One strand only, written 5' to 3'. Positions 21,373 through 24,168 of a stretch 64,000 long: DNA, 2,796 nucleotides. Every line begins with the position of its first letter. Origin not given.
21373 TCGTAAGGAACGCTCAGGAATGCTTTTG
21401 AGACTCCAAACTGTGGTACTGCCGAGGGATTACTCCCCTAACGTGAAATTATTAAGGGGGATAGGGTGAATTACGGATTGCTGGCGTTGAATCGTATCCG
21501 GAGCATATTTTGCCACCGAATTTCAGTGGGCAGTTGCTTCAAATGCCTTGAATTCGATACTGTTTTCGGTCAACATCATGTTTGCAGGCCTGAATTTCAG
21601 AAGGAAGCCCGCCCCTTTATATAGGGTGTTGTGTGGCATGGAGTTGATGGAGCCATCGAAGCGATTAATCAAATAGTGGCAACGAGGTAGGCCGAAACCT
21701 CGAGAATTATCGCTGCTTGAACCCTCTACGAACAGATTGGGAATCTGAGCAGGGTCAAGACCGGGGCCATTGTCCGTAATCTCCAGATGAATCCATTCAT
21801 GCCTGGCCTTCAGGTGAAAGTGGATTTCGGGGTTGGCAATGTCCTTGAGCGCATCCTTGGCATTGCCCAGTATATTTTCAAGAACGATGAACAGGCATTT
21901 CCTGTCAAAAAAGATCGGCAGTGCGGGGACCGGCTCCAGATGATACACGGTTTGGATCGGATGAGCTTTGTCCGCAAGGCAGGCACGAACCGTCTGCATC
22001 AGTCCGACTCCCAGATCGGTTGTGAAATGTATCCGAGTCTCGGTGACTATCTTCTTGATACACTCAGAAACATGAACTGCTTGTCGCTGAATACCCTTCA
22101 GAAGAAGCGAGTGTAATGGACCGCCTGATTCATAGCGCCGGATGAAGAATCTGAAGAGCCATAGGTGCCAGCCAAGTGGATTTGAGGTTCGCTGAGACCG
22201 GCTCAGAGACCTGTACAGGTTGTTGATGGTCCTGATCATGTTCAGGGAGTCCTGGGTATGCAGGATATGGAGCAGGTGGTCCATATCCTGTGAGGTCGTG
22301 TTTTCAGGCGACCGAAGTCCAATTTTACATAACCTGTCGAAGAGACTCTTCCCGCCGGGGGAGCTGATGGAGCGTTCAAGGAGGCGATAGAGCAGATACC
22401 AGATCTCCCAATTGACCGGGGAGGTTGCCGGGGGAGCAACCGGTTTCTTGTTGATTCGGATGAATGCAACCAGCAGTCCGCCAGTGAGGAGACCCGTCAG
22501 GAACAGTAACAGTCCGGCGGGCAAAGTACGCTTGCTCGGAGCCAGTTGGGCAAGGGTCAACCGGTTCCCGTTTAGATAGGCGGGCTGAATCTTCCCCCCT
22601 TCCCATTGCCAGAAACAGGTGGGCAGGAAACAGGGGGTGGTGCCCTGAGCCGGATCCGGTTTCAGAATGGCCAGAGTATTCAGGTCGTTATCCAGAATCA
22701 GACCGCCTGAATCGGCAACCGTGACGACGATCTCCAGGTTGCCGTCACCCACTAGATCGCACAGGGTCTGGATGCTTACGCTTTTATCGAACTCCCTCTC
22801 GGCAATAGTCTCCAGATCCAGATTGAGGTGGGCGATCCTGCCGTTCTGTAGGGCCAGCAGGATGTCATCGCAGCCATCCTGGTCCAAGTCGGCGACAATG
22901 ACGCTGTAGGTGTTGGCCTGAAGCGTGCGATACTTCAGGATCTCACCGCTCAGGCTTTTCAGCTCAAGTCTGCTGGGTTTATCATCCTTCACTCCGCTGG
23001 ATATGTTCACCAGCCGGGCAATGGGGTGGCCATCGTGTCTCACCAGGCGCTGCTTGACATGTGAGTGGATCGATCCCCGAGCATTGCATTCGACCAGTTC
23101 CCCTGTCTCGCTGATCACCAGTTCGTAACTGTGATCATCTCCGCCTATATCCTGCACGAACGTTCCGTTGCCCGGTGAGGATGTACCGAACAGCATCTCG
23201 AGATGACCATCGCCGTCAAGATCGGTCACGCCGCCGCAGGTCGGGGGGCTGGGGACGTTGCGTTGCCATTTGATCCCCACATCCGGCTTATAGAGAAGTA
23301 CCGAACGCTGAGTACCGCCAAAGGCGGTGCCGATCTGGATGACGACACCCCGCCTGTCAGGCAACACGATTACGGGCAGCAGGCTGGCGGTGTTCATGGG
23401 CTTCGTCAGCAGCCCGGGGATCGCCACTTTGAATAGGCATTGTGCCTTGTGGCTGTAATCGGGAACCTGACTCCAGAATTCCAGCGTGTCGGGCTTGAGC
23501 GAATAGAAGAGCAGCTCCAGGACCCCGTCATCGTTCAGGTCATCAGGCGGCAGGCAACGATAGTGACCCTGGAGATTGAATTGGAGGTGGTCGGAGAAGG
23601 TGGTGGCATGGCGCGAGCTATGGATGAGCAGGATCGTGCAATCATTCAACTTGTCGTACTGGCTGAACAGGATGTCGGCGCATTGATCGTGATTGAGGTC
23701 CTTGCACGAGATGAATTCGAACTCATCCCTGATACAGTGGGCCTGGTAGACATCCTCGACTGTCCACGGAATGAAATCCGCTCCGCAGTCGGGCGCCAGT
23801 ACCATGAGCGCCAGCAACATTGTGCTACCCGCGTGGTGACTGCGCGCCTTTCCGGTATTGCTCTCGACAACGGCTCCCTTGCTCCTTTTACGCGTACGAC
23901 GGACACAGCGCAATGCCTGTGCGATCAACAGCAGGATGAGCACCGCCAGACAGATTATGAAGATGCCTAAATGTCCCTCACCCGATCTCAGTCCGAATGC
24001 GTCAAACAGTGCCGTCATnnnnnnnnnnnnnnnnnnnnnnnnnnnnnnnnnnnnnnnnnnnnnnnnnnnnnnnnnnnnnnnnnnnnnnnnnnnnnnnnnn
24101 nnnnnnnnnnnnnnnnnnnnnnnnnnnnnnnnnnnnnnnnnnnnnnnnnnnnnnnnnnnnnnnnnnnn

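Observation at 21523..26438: Tandem paralogous membrane sensors with FG-GAP/beta-propeller ectodomains: one kinase-competent, one with a degenerate ATPase domain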

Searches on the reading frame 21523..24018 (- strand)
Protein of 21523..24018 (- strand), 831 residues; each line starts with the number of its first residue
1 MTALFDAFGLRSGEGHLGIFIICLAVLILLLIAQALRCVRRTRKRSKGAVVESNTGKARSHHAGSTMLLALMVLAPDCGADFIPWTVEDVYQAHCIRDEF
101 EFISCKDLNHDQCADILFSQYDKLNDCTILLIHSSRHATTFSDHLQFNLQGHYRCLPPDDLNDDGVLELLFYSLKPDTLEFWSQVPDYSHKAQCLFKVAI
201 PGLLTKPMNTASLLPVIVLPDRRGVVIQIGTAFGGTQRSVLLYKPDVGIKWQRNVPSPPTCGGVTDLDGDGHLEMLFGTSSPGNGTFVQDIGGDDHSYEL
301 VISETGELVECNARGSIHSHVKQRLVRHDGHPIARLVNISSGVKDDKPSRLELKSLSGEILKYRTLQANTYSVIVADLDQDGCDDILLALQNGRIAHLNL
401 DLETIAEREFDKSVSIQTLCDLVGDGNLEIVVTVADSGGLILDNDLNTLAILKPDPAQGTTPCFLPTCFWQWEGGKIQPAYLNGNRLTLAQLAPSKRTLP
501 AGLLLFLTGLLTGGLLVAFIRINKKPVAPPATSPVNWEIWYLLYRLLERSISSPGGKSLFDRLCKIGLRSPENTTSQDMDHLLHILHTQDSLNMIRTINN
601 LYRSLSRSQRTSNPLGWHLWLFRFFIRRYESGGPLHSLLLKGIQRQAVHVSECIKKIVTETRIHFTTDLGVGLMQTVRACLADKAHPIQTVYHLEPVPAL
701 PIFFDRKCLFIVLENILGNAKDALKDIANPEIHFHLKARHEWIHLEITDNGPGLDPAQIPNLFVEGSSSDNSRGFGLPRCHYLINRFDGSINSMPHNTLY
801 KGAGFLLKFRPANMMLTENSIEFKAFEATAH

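Call 5: search_protein_families(library=pfam, proteins=[window:21523-24018:-], max_evalue=1)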
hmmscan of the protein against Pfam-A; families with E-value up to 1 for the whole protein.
window:21523-24018:- (831 aa): 7 families
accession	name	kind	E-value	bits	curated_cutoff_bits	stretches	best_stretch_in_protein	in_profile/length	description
PF02518.31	HATPase_c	-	1e-10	42.5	26.4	1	706-793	3-93/111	Histidine kinase-, DNA gyrase B-, and HSP90-like ATPase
PF13517.12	FG-GAP_3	-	8.8e-09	36.3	26.9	1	368-387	41-60/61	FG-GAP-like repeat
PF14501.12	HATPase_c_5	-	0.00016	21.9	22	1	709-798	6-93/102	GHKL domain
PF01839.29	FG-GAP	-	0.00089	19.5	22.1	1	370-388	2-20/37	FG-GAP repeat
PF13581.12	HATPase_c_2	-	0.0096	16.4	27.4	1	731-783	55-108/127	Histidine kinase-like ATPase domain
PF15907.11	Itfg2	-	0.024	14.3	27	0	303-390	12-95/330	Integrin-alpha FG-GAP repeat-containing protein 2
PF25292.1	Beta-prop_CGLA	-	0.059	13.3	26.8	1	372-404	33-65/316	Lambda-carrageenase beta-propeller domain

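Call 6: search_protein_families(library=ncbifam, proteins=[window:21523-24018:-], max_evalue=1)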
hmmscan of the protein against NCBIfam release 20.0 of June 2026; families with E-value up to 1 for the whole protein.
window:21523-24018:- (831 aa): 33 families (the best 25 are shown)
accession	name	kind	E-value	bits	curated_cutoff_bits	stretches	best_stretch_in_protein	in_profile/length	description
NF008298.1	PRK11086.1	subfamily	1.4e-12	46.8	520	1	709-792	424-508/529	DcuS/MalK family sensor histidine kinase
NF038334.1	malate_HK_MalK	exception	2e-06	26.8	800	1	709-791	424-507/533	malate sensor histidine kinase MalK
NF008468.0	PRK11360.1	equivalog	2e-06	26.4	646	1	701-793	499-592/616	two-component system sensor histidine kinase AtoS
NF003218.0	PRK04184.1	equivalog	0.00052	18.7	274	1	706-764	34-96/539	DNA topoisomerase VI subunit B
TIGR02938.1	nifL_nitrog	equivalog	0.00059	18.5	242.45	1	691-792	369-477/494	nitrogen fixation negative regulator NifL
NF045900.1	HisKinCpxALeg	equivalog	0.00071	18.4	800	1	695-773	330-408/451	two-component system sensor histidine kinase CpxA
TIGR02966.1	phoR_proteo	equivalog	0.0012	17.9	334.2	1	674-777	195-303/333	phosphate regulon sensor histidine kinase PhoR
NF047497.1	HK_LIC_12097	equivalog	0.0014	17.4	500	1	715-793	271-353/367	LIC_12097 family sensor histidine kinase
NF007793.0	PRK10490.1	equivalog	0.0014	16.7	1123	1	704-805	774-876/895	two-component system sensor histidine kinase KdpD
NF007004.0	PRK09467.1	equivalog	0.0016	17.4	415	1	712-791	338-418/440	two-component system sensor histidine kinase EnvZ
NF047794.1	HisKinPtgB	equivalog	0.0016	16.8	1000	1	696-810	543-654/656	two-component system sensor histidine kinase PgtB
NF007007.0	PRK09470.1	equivalog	0.0062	15.5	486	1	696-763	343-406/463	envelope stress sensor histidine kinase CpxA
TIGR02916.1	PEP_his_kin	equivalog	0.0071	15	300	1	674-791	546-662/679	XrtA/PEP-CTERM system histidine kinase PrsK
NF007688.0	PRK10364.1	equivalog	0.008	15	479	1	704-797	347-439/460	two-component system sensor histidine kinase ZraS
NF040750.1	tetrathio_HK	equivalog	0.012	14.1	750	1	700-792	448-537/555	tetrathionate respiration histidine kinase TtrS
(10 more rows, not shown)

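Call 11: find_homologous_proteins(query=window:21523-24018:-)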
Query window:21523-24018:- (831 aa): 2 proteins with E <= 0.001 among 8000 candidates.
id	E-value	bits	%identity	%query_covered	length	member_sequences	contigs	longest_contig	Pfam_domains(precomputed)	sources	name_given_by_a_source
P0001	0.0e+0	1940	100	100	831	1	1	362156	PF13517.13,PF02518.32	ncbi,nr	ncbi:MAG: HAMP domain-containing histidine kinase [bacterium]|nr:HAMP domain-containing histidine ki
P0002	8.6e-4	35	26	25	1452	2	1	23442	PF13205.13,PF13517.13,PF03663.21,PF05147.20,PF00041.28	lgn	-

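Call 15: find_encoding_contigs(protein=P0001, flank=10000, max_places=3)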
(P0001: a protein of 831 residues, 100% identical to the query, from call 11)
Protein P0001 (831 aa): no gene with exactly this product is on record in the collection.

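Call 27: search_protein_representatives(protein=window:21523-24018:-)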
Query: 831 residues. Proteins with E-value up to 0.001 (for the whole library): 1571; up to 1e-10: 65; up to 1e-30: 2. The best 150 are listed.
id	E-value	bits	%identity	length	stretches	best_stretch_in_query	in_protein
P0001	0.0e+00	1940.1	100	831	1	1-831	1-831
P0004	1.7e-33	131.9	26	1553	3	55-505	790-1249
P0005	9.5e-27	109.5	28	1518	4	217-518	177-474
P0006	6.2e-23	96.9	31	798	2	228-436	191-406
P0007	3.8e-22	94.3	31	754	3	222-449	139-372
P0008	2.6e-20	88.2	32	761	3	222-443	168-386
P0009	2.7e-19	84.8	29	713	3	221-527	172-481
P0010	4.0e-19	84.3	27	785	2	221-451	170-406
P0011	9.5e-19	83.0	29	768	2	215-460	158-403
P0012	4.9e-18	80.7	24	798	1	225-794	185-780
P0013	5.8e-17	77.1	27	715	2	212-453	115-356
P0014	6.9e-16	73.6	28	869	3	243-448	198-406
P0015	1.1e-15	72.9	29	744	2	212-529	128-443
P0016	1.2e-15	72.8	29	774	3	687-790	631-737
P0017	5.1e-15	70.7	28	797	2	142-432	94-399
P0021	1.1e-13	66.3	29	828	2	249-470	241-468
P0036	1.7e-12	62.4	33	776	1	252-451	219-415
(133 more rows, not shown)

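Call 29: search_protein_families(library=pfam, alignment_id=A1, max_evalue=0.001)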
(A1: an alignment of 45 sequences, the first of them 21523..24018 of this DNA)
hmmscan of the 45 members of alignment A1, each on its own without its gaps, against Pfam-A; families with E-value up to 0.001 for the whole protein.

A. member 1, window:21523-24018:- (831 aa): 4 families
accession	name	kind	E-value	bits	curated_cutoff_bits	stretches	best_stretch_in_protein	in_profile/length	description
PF02518.31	HATPase_c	-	1e-10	42.5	26.4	1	706-793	3-93/111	Histidine kinase-, DNA gyrase B-, and HSP90-like ATPase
PF13517.12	FG-GAP_3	-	8.8e-09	36.3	26.9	0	368-387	41-60/61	FG-GAP-like repeat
PF14501.12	HATPase_c_5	-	0.00016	21.9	22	1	709-798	6-93/102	GHKL domain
PF01839.29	FG-GAP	-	0.00089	19.5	22.1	0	370-388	2-20/37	FG-GAP repeat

B. families by the number of members that match (of 45 scanned): 22 families
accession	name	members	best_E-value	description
PF02518.31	HATPase_c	44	6.7e-29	Histidine kinase-, DNA gyrase B-, and HSP90-like ATPase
PF13517.12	FG-GAP_3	41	6.3e-21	FG-GAP-like repeat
PF01839.29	FG-GAP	32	2.5e-11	FG-GAP repeat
PF14501.12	HATPase_c_5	17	4.9e-07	GHKL domain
PF25292.1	Beta-prop_CGLA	15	4.4e-14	Lambda-carrageenase beta-propeller domain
PF00512.31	HisKA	11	4.3e-14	His Kinase A (phospho-acceptor) domain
PF16743.10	PliI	8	1.5e-08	Periplasmic lysozyme inhibitor of I-type lysozyme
PF14783.12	BBS2_Mid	8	2.3e-07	Ciliary BBSome complex subunit 2, middle region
PF13581.12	HATPase_c_2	7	3.5e-05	Histidine kinase-like ATPase domain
PF08448.16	PAS_4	4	1.3e-10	PAS fold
PF15907.11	Itfg2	4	8.2e-06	Integrin-alpha FG-GAP repeat-containing protein 2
PF23743.1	Beta-prop_BBS7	4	5.6e-05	BBS7 beta-propeller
PF00989.32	PAS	3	1.1e-10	PAS fold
PF13360.13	PQQ_2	3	7.8e-06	Outer membrane protein assembly factor BamB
PF13426.13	PAS_9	3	1.2e-05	PAS domain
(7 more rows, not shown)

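Call 30: search_protein_families(library=ncbifam, alignment_id=A1, max_evalue=0.001)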
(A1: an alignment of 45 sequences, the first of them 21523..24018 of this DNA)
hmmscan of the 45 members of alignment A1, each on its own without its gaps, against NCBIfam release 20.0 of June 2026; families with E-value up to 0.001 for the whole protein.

A. member 1, window:21523-24018:- (831 aa): 6 families
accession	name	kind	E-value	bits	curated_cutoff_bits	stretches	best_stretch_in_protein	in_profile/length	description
NF008298.1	PRK11086.1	subfamily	1.4e-12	46.8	520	1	709-792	424-508/529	DcuS/MalK family sensor histidine kinase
NF038334.1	malate_HK_MalK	exception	2e-06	26.8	800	1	709-791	424-507/533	malate sensor histidine kinase MalK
NF008468.0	PRK11360.1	equivalog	2e-06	26.4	646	1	701-793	499-592/616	two-component system sensor histidine kinase AtoS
NF003218.0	PRK04184.1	equivalog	0.00052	18.7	274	1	706-764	34-96/539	DNA topoisomerase VI subunit B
TIGR02938.1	nifL_nitrog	equivalog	0.00059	18.5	242.45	1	691-792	369-477/494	nitrogen fixation negative regulator NifL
NF045900.1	HisKinCpxALeg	equivalog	0.00071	18.4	800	0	695-773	330-408/451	two-component system sensor histidine kinase CpxA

B. families by the number of members that match (of 45 scanned): 95 families (the first 25 are shown)
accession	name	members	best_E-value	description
NF008468.0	PRK11360.1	44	3.2e-62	two-component system sensor histidine kinase AtoS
NF008298.1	PRK11086.1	44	6.9e-22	DcuS/MalK family sensor histidine kinase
NF007688.0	PRK10364.1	42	1.5e-44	two-component system sensor histidine kinase ZraS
NF041777.1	sens_FixL_Rhizob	42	1.3e-26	sensor protein FixL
TIGR02916.1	PEP_his_kin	42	7.9e-26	XrtA/PEP-CTERM system histidine kinase PrsK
TIGR02938.1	nifL_nitrog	42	1.1e-20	nitrogen fixation negative regulator NifL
NF038334.1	malate_HK_MalK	40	5.7e-15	malate sensor histidine kinase MalK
NF053867.1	SprKinKinDBac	39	1e-30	sporulation kinase KinD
NF046044.1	PnpS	38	3.7e-43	two-component system histidine kinase PnpS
NF033092.0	HK_WalK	38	6e-36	cell wall metabolism sensor histidine kinase WalK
TIGR02966.1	phoR_proteo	38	1.3e-34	phosphate regulon sensor histidine kinase PhoR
NF041735.1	hist_kin_RppB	38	1.6e-26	two-component system sensor histidine kinase RppB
NF007898.0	PRK10604.1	38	3.5e-22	two-component system sensor histidine kinase RstB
NF008302.0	PRK11091.1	38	1.1e-19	aerobic respiration two-component sensor histidine kinase ArcB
NF010411.0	PRK13837.1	37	4.7e-40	two-component system VirA-like sensor kinase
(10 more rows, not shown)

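Call 57: predict_structure(alignment_id=A3)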
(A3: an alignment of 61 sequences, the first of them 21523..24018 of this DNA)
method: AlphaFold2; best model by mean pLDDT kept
length: 831 residues; sequences in the alignment: 61
mean_pLDDT: 80.0   pTM: 0.58
mean pLDDT of the five models: 80.0, 79.5, 78.3, 77.2, 77.0
residues with pLDDT >= 90: 316; 70-90: 336; 50-70: 105; < 50: 74
segments of 3 or more residues with pLDDT < 50: 42-78, 207-212, 523-533, 552-554, 819-831
pLDDT, mean of each block of 10 residues (from residue 1): 54 63 82 73 43 36 40 45 86 75 85 85 78 63 76 85 83 84 73 77 56 57 79 78 88 93 89 92 92 95 95 93 90 83 80 92 95 94 95 96 95 92 93 90 95 78 63 81 85 79 73 76 40 66 83 55 76 81 79 87 76 85 90 85 89 89 92 93 85 78 95 95 94 92 94 92 87 83 93 79 94 66 39 33
secondary structure, 60 per line:
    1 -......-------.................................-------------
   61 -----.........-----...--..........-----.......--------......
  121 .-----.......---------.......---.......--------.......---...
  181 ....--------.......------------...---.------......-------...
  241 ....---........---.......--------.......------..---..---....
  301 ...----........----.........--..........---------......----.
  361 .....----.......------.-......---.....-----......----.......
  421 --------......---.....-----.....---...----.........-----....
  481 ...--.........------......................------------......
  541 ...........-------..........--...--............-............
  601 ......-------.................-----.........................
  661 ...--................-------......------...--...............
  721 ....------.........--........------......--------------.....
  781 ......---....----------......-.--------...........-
elements in order (helices of 4 or more, strands of 3 or more residues): H2-7 H15-47 H66-74 E85-94 E100-106 E115-121 E127-133 E143-149 E153-159 E168-174 E178-184 E193-199 E212-214 E225-230 E238-244 E248-255 E259-265 E274-280 E297-303 E308-315 E320-328 E331-340 E350-355 E360-365 E370-376 E385-390 E394-398 E404-409 E414-420 E429-434 E438-442 E448-452 E463-471 E477-483 E486-494 H501-522 H535-551 H559-568 H576-587 H589-606 H614-630 H636-663 E666-668 H669-681 E689-694 E701-703 H706-724 E731-739 E742-749 H756-761 H776-786 E790-793 E804-809 H820-830

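Call 60: fold_search(model_id=the predicted structure, library=pdb)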
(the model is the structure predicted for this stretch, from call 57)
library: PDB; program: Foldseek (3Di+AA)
matches with E <= 10: 1306; with E <= 0.001: 860
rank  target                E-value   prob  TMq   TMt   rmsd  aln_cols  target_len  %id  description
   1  4gcz_A                2.2e-10  1.00  0.17  0.37  28.6       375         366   14  Structure of a blue-light photoreceptor (released 2013-06-19)
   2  9jfj_B                5.0e-10  1.00  0.16  0.54  12.1       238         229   19  Crystal structure of the cytoplasmic domain of ZraS in ADP-bound form (released 2025-03-26)
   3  8a6x_B                9.7e-10  1.00  0.17  0.37  25.0       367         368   16  Crystal structure of a chimeric LOV-Histidine kinase SB2F1 (asymmetrical variant, trigonal form with long c axis) (released 2024-01-10)
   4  8a7f_B                9.7e-10  1.00  0.16  0.35  24.1       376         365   17  Crystal structure of a chimeric LOV-Histidine kinase SB2F1-I66R mutant (asymmetrical variant, trigonal form with long  (released 2024-01-10)
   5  8a7f_A                1.1e-09  1.00  0.16  0.37  24.0       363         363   16  Crystal structure of a chimeric LOV-Histidine kinase SB2F1-I66R mutant (asymmetrical variant, trigonal form with long  (released 2024-01-10)
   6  9jfj_A                1.6e-09  1.00  0.17  0.57  19.9       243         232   18  Crystal structure of the cytoplasmic domain of ZraS in ADP-bound form (released 2025-03-26)
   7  6voa_B                2.3e-09  1.00  0.27  0.34  32.3       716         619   11  Cryo-EM structure of the BBSome-ARL6 complex (released 2020-06-24)
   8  4jav_B                2.6e-09  1.00  0.16  0.51  17.8       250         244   18  Structural basis of a rationally rewired protein-protein interface (HK853wt and RR468mutant V13P, L14I, I17M and N21V) (released 2013-09-04)
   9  6rh8_A                2.9e-09  1.00  0.16  0.53  19.5       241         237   15  Revisiting pH-gated conformational switch. Complex HK853 mutant H260A -RR468 mutant D53A pH 5.3 (released 2020-02-19)
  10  9van_B                3.6e-09  1.00  0.28  0.54   6.8       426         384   11  Cryo-EM structure of human full length KICSTOR complex (state 2) (released 2025-11-12)
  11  8a7h_A                5.3e-09  1.00  0.16  0.36  22.1       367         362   16  Crystal structure of a chimeric LOV-Histidine kinase SB2F1-I66R mutant (light state; asymmetrical variant, trigonal fo (released 2024-01-10)
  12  8a52_A                6.1e-09  1.00  0.16  0.35  22.8       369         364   17  Crystal structure of a chimeric LOV-Histidine kinase SB2F1 (asymmetrical variant, trigonal form with long c-axis) (released 2023-12-27)
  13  8a3u                  6.4e-09  1.00  0.16  0.36  22.7       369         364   16  Crystal structure of a chimeric LOV-Histidine kinase SB2F1 (symmetrical variant, trigonal form with short c-axis) (released 2023-12-20)
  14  6rgy_B                7.0e-09  1.00  0.16  0.53  18.8       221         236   15  Revisiting pH-gated conformational switch. Complex HK853-RR468 pH 7.5 (released 2020-02-19)
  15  9v86_B                7.0e-09  1.00  0.29  0.55  11.5       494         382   12  Cryo-EM structure of KICSTOR CCC complex (state 3) (released 2025-11-12)
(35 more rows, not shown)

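Call 71: find_encoding_contigs(protein=P0012, flank=6000, max_places=3)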
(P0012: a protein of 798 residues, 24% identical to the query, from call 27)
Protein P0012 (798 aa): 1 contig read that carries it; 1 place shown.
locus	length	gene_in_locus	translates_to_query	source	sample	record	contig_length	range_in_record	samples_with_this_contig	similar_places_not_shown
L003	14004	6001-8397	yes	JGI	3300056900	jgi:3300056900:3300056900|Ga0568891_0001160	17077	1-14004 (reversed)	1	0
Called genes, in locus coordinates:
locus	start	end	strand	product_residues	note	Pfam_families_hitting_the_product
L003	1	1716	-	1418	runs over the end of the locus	PF00069:Pkinase, PF13424:TPR_12, PF01590:GAF, PF13185:GAF_2, PF00158:Sigma54_activat, PF07724:AAA_2 (weak), PF14532:Sigma54_activ_2, PF25601:AAA_lid_14, +6 more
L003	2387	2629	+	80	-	PF12844:HTH_19, PF01381:HTH_3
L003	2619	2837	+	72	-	-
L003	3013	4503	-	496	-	PF00144:Beta-lactamase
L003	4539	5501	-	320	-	PF01047:MarR (weak), PF12802:MarR_2, PF00583:Acetyltransf_1, PF13673:Acetyltransf_10, PF13508:Acetyltransf_7, PF08445:FR47 (weak)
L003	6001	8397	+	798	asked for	PF13517:FG-GAP_3 (faint), PF01839:FG-GAP (faint), PF25292:Beta-prop_CGLA (faint), PF02518:HATPase_c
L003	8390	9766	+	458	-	PF00072:Response_reg, PF00158:Sigma54_activat, PF14532:Sigma54_activ_2, PF00004:AAA (weak), PF07724:AAA_2 (weak), PF07728:AAA_5, PF25601:AAA_lid_14, PF02954:HTH_8 (weak)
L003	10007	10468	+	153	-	PF00072:Response_reg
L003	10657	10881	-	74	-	-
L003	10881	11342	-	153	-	PF00404:Dockerin_1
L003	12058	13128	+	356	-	PF04041:Glyco_hydro_130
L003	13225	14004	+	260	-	?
